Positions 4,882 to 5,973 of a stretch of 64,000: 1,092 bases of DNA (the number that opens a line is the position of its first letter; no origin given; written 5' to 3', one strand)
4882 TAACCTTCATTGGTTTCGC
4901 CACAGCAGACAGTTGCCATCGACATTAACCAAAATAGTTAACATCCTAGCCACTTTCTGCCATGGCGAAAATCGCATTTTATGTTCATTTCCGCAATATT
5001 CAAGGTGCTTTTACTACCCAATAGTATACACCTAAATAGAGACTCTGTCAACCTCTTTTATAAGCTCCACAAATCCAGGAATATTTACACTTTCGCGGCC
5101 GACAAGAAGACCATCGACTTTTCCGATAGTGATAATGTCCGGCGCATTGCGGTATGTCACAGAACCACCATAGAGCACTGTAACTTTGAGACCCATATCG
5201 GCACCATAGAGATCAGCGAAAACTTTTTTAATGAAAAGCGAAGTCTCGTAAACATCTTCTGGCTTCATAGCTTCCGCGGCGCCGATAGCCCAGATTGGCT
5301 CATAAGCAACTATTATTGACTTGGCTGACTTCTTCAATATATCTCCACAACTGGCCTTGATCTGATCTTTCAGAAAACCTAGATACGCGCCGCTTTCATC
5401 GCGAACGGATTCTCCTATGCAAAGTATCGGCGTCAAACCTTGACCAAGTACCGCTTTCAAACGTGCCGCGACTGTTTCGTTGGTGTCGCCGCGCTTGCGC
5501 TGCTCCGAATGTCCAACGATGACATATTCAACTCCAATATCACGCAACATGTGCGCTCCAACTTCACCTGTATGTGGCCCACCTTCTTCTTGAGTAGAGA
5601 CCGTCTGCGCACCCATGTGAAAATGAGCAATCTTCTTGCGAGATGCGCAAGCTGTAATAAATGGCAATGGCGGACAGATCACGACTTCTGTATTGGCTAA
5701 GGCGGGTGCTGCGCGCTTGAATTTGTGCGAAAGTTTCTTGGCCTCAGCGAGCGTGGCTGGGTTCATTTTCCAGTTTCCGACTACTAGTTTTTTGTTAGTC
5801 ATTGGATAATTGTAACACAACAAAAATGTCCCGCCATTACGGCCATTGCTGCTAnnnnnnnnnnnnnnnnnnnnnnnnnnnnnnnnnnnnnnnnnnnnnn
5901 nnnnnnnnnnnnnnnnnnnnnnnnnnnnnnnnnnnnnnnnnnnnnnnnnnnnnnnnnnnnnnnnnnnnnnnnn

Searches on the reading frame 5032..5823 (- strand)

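Call 3: search_protein_families(library=pfam, proteins=[window:5032-5823:-], max_evalue=0.01)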
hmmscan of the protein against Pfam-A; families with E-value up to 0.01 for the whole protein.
window:5032-5823:- (263 aa): 1 family
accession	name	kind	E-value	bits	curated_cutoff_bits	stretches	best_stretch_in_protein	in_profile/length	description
PF00121.24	TIM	-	4.7e-67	226.5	20.1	1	12-257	1-244/245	Triosephosphate isomerase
